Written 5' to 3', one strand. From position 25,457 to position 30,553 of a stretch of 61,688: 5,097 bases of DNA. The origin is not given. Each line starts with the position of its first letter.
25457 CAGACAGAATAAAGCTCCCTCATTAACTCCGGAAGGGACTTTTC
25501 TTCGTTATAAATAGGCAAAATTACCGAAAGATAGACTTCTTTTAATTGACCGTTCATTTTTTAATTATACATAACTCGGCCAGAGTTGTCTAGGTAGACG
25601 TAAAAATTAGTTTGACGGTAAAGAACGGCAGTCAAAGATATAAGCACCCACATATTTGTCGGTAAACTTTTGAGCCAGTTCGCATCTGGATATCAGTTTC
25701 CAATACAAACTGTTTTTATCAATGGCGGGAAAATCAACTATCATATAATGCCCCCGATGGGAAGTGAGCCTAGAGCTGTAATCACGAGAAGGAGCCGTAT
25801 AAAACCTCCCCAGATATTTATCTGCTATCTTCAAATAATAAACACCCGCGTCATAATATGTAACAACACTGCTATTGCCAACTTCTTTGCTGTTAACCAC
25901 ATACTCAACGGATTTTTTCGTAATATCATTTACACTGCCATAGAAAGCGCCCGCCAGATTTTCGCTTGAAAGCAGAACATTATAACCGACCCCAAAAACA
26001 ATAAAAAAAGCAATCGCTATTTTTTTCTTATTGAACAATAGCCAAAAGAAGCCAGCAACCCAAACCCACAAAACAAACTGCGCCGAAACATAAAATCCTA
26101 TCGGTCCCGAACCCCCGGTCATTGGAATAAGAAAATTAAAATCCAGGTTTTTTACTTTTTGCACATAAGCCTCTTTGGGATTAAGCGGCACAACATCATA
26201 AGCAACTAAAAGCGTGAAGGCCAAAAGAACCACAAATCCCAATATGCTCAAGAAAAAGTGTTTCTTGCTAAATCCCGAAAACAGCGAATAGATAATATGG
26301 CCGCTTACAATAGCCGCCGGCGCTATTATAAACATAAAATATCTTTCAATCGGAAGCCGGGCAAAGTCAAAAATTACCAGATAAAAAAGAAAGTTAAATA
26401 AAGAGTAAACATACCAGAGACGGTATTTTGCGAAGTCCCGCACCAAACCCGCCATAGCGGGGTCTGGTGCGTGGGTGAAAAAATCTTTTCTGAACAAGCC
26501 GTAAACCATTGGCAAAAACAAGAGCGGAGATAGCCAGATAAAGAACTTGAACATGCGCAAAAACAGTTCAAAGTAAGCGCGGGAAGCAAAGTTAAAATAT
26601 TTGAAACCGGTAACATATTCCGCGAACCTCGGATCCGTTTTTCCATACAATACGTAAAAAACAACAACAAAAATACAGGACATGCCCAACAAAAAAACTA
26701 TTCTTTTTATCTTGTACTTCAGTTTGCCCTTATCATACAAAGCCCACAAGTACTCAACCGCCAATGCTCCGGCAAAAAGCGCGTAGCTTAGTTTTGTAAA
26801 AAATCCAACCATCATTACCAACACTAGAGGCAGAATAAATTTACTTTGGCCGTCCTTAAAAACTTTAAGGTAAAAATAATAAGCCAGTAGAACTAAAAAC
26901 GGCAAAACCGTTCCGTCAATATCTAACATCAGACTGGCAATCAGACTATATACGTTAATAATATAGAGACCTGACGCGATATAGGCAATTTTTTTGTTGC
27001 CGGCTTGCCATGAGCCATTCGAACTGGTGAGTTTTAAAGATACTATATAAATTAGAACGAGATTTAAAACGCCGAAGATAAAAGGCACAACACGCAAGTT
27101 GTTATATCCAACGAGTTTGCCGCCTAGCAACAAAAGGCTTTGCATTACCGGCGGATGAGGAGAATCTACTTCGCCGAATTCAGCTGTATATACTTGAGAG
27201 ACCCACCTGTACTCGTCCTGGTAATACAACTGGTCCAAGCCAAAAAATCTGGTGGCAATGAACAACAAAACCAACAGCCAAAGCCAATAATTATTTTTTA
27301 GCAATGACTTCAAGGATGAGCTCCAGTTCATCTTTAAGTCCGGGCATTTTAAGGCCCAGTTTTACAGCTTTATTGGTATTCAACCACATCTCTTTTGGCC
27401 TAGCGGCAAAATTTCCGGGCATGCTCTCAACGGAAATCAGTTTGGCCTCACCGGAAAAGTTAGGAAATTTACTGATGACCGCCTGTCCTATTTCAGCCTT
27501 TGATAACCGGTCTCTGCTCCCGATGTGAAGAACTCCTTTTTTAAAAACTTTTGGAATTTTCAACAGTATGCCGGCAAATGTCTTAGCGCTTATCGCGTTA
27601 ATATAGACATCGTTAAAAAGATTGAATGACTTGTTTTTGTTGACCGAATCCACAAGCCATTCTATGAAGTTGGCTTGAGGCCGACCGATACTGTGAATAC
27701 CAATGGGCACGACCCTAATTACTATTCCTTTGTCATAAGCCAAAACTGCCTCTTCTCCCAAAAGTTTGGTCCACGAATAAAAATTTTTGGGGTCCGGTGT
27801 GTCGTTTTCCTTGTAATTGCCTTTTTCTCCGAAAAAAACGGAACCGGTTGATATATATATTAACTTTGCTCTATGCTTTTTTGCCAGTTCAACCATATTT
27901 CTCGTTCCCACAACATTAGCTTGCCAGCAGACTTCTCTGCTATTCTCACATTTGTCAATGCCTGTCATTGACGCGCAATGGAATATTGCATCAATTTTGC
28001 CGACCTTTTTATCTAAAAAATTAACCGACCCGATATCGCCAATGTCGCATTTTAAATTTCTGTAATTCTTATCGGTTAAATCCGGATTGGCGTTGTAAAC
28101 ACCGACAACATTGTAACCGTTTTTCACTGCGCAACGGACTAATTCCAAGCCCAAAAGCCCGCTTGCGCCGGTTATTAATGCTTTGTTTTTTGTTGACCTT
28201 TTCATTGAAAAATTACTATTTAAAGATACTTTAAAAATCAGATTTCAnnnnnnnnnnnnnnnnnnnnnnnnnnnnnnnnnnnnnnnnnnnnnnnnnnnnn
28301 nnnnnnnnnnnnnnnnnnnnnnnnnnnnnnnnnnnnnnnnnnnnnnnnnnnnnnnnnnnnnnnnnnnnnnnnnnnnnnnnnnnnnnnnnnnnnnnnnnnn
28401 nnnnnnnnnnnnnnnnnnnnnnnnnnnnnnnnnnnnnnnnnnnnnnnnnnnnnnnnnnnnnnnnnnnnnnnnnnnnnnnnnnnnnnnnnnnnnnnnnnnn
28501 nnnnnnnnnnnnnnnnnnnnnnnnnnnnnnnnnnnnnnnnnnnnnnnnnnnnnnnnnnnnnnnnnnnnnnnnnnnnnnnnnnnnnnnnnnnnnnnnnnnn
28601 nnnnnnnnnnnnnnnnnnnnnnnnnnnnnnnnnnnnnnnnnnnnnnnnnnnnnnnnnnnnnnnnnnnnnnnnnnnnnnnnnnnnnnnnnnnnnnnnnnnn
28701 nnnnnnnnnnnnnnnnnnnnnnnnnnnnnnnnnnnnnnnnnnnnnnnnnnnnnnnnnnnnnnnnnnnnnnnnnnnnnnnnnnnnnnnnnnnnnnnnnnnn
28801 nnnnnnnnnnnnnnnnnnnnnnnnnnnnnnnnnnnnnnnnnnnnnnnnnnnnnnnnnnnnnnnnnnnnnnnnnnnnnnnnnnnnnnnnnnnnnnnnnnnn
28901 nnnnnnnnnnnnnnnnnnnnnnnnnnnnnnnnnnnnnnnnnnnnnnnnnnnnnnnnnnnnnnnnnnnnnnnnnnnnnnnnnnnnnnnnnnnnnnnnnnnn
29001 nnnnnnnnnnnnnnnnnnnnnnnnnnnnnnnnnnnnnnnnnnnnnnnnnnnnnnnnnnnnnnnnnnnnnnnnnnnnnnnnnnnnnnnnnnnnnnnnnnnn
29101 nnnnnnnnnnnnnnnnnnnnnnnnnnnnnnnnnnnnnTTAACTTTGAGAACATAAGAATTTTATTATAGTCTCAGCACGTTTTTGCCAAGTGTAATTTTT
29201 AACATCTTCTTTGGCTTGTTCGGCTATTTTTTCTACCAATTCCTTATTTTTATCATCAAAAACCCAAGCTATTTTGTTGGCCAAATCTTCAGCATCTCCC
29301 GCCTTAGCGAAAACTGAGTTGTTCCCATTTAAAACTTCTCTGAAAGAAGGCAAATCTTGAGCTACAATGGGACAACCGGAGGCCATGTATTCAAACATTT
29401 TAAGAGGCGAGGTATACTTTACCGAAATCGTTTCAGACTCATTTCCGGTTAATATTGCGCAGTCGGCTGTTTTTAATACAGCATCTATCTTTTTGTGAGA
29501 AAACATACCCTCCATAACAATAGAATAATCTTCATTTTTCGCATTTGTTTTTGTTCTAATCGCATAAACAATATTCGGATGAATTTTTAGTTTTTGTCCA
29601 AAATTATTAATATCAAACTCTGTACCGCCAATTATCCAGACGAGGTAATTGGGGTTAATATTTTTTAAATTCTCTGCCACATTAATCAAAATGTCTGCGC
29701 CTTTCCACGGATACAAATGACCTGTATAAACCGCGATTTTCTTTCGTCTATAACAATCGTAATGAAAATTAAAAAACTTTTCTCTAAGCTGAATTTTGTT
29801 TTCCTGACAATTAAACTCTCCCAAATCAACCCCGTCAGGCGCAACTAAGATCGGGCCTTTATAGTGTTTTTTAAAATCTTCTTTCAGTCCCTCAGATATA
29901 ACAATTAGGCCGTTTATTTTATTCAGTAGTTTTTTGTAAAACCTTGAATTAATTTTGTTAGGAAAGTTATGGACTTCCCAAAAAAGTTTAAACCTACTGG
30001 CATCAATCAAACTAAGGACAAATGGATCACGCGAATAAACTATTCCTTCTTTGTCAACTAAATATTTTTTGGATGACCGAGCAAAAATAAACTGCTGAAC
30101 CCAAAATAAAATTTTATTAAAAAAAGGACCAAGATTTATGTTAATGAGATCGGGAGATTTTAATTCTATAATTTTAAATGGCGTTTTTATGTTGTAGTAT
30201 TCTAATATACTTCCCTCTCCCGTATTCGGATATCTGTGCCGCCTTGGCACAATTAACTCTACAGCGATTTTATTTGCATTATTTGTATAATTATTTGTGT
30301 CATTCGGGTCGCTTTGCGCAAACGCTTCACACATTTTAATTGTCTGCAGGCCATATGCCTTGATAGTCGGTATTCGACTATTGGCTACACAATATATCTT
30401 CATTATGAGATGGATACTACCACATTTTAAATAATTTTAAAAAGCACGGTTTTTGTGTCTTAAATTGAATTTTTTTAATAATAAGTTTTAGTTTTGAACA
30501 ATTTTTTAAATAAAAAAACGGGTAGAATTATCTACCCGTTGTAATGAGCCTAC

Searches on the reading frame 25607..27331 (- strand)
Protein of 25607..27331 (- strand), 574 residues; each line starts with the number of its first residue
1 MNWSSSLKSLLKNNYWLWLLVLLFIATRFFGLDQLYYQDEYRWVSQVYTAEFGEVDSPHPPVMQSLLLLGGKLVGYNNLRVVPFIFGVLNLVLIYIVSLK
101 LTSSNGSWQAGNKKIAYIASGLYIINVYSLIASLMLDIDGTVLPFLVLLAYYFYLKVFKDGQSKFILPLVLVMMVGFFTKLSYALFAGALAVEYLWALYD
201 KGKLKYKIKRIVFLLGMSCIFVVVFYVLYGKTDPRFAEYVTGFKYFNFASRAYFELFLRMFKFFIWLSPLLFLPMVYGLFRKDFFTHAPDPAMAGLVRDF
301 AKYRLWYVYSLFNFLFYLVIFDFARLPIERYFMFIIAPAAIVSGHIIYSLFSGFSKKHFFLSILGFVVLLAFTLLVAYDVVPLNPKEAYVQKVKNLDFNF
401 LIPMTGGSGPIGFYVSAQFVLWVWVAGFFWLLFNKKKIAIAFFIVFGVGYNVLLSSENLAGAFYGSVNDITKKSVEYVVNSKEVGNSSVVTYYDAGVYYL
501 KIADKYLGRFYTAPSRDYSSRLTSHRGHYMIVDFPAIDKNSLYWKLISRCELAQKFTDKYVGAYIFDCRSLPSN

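Call 9: search_protein_families(library=pfam, proteins=[window:25607-27331:-], max_evalue=0.001)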
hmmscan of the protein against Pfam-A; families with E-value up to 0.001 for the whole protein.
window:25607-27331:- (574 aa): 0 families

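Call 18: search_protein_families(library=ncbifam, proteins=[window:25607-27331:-], max_evalue=0.01)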
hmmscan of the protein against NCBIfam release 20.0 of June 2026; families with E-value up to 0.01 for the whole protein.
window:25607-27331:- (574 aa): 0 families

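Call 73: search_protein_families(library=pfam, proteins=[window:25607-27331:-], max_evalue=5)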
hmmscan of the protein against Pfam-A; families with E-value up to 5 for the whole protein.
window:25607-27331:- (574 aa): 0 families

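Call 75: find_homologous_proteins(query=window:25607-27331:-, max_evalue=0.001)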
Query window:25607-27331:- (574 aa): 145 proteins with E <= 0.001 among 8000 candidates; the best 120 are listed.
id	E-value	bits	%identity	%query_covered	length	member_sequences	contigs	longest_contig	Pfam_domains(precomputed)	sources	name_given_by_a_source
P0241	0.0e+0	1251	100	98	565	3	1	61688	-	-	-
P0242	0.0e+0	1125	91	100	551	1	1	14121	-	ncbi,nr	ncbi:MAG: glycosyltransferase family 39 protein [Candidatus Yanofskybacteria bacterium]|nr:glycosylt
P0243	0.0e+0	1053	83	99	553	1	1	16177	-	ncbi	-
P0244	0.0e+0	1032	82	100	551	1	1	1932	-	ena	-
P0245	0.0e+0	1028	82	100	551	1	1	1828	-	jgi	-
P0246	0.0e+0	1017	82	99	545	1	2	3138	-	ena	-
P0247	1.5e-275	933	74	100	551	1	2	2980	PF13231.13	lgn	-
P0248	2.2e-274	930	73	100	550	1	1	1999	-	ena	-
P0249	4.8e-274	928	73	98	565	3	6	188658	PF13231.13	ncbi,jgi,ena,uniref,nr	ncbi:MAG: hypothetical protein A2918_03385 [Candidatus Yanofskybacteria bacterium RIFCSPLOWO2_01_FUL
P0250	9.7e-272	921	75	98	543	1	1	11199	-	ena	-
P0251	1.9e-271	920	75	98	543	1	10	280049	-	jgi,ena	-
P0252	2.4e-271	920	75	98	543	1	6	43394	-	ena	-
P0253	2.6e-271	919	75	98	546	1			PF13231.13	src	-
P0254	2.8e-271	919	75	98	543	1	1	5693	-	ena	-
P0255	5.7e-271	918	75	98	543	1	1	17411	-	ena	-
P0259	3.0e-269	913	74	98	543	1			PF13231.13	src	-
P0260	3.2e-267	906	73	98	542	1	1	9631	PF13231.13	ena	-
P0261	1.8e-261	887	72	99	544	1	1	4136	PF13231.13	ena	-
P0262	5.8e-261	885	71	98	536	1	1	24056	PF13231.13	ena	-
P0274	9.9e-237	805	67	98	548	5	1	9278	PF02366.25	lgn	-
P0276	1.2e-232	792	66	98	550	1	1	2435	PF02366.25,PF13231.13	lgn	-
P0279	5.9e-228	776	65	99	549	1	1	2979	PF02366.25,PF13231.13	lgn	-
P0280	2.2e-224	765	63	98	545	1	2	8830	PF13231.13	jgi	jgi:hypothetical protein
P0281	7.6e-224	763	63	97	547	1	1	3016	PF02366.25,PF13231.13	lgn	-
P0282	9.4e-220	749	61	99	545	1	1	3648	PF13231.13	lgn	-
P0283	3.9e-219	747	64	94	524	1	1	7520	PF13231.13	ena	-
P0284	6.6e-213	727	62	95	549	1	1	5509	PF13231.13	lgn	-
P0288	2.6e-199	682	58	97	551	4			PF02366.25,PF13231.13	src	-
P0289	4.1e-192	658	55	98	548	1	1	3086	PF13231.13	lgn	-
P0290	4.9e-191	654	54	98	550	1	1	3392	PF13231.13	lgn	-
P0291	3.7e-186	638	55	99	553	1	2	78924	PF13231.13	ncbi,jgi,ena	-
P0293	7.4e-185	634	56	95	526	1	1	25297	PF13231.13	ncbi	-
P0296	1.7e-180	620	53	99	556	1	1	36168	PF02366.25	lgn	-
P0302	3.8e-171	589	55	91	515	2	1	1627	PF13231.13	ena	-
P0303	6.0e-159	548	50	98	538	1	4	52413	PF13231.13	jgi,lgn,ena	-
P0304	3.1e-158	546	66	69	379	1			PF13231.13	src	-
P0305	9.3e-154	531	47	98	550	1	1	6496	PF13231.13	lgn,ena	-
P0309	8.5e-149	515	49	95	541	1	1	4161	PF13231.13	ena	-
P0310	5.1e-148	512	47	98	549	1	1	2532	PF02366.25,PF13231.13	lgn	-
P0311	6.4e-148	512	47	98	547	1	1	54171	PF02366.25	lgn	-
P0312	1.4e-147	511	47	98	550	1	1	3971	PF13231.13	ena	-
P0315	6.3e-146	505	48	96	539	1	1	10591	PF02366.25,PF13231.13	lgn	-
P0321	2.0e-142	494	46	98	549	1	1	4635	PF02366.25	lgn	-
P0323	3.0e-141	490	45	98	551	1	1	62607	PF02366.25,PF13231.13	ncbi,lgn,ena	-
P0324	3.7e-141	490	47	94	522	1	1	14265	PF13231.13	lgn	-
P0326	1.9e-140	487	45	98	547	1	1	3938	PF02366.25,PF13231.13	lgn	-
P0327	2.1e-140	487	45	98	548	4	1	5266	PF02366.25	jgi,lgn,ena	-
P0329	1.7e-139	484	47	94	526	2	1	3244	PF02366.25,PF13231.13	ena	-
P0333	1.1e-137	478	44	96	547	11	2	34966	PF13231.13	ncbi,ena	ncbi:MAG: glycosyltransferase family 39 protein [Patescibacteria group bacterium]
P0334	2.0e-137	477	45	99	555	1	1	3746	PF02366.25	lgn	-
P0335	4.7e-137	476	45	98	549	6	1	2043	PF13231.13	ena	-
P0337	3.0e-136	473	45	98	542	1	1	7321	PF02366.25,PF13231.13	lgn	-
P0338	6.8e-136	472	44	98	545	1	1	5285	PF13231.13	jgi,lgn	-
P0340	1.5e-135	471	45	96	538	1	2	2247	PF13231.13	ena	-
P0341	1.9e-134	468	44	97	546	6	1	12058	PF13231.13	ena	-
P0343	5.0e-134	466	44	97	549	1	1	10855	PF02366.25,PF13231.13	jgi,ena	-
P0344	1.3e-133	465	44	95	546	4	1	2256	PF02366.25,PF13231.13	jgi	-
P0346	6.5e-132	459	44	97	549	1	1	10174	PF02366.25,PF13231.13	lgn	-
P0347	1.7e-130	454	44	98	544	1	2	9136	PF02366.25,PF13231.13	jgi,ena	-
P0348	3.4e-130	454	43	97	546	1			PF02366.25,PF13231.13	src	-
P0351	6.0e-129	449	42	97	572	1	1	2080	PF02366.25,PF13231.13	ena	-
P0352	1.2e-128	448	42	97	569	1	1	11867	PF02366.25,PF13231.13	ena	-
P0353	2.0e-128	448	44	97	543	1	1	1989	PF02366.25,PF13231.13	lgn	-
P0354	8.4e-128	446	44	98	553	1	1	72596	PF02366.25,PF13231.13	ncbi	-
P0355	1.0e-127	445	45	94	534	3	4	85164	PF13231.13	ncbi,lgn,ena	-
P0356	4.3e-127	443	43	98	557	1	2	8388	PF02366.25,PF13231.13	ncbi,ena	-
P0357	7.1e-127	443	44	98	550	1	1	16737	PF13231.13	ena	-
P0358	2.0e-126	441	42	72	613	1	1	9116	PF02366.25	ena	-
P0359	3.7e-124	434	42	95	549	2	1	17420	PF02366.25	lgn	-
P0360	9.3e-123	429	42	98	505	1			PF02366.25,PF13231.13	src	-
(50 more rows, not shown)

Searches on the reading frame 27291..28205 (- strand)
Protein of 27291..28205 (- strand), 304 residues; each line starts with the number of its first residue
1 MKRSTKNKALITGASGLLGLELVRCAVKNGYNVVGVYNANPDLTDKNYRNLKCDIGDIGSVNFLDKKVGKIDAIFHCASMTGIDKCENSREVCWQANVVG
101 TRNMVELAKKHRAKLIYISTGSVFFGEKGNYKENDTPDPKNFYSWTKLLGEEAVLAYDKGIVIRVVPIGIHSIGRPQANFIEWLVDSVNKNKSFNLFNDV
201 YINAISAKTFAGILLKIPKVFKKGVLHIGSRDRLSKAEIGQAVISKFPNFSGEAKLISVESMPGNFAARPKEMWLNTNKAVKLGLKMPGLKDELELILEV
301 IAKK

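Call 9: search_protein_families(library=pfam, proteins=[window:27291-28205:-], max_evalue=0.001)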
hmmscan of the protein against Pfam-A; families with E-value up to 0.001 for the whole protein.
window:27291-28205:- (304 aa): 8 families
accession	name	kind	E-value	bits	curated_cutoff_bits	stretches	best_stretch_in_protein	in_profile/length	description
PF04321.23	RmlD_sub_bind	-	1.1e-42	146.6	27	1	8-299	2-283/287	RmlD substrate binding domain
PF01370.27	Epimerase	-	5.7e-26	91.8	20.9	1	9-197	1-202/240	NAD dependent epimerase/dehydratase family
PF16363.11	GDP_Man_Dehyd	-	1.9e-15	57.6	27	1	10-162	1-172/332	GDP-mannose 4,6 dehydratase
PF01073.25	3Beta_HSD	-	1.1e-14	54.6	22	1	10-156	1-159/280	3-beta hydroxysteroid dehydrogenase/isomerase family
PF07993.18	NAD_binding_4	-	2.5e-13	50.2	20.1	1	68-168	86-204/258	Male sterility protein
PF02719.21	Polysacc_synt_2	-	2.1e-10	40.7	20.2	1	10-120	2-128/293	Polysaccharide biosynthesis protein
PF13460.12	NAD_binding_10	-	2.1e-05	24.9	27.2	1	13-136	1-114/184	NAD(P)H-binding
PF00106.31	adh_short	-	0.00012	22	26.6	1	8-108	2-119/195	short chain dehydrogenase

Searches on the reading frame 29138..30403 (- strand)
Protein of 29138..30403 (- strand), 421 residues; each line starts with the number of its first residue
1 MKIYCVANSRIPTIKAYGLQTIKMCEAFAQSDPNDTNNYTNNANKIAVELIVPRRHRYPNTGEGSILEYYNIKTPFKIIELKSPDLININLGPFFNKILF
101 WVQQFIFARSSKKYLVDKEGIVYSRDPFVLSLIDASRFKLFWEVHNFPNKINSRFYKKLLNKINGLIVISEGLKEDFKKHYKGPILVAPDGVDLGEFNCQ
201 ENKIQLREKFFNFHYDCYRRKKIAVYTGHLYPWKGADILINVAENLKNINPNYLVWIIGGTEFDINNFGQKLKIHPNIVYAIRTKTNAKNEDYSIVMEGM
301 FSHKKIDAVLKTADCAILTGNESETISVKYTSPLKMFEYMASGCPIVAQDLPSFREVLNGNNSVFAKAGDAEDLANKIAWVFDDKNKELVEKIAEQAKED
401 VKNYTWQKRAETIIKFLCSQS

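Call 9: search_protein_families(library=pfam, proteins=[window:29138-30403:-], max_evalue=0.001)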
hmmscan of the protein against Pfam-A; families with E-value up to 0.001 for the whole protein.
window:29138-30403:- (421 aa): 4 families
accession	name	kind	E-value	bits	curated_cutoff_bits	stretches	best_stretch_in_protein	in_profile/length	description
PF00534.26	Glycos_transf_1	-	1e-17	64.7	26.4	1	220-399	14-171/172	Glycosyl transferases group 1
PF13692.12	Glyco_trans_1_4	-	7e-15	56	27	1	222-384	2-142/142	Glycosyl transferases group 1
PF13524.12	Glyco_trans_1_2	-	1.6e-09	38.3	25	1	326-414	57-143/144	Glycosyl transferase-like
PF13439.12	Glyco_transf_4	-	0.00047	20.6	28.5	1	144-194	103-168/170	Glycosyltransferase Family 4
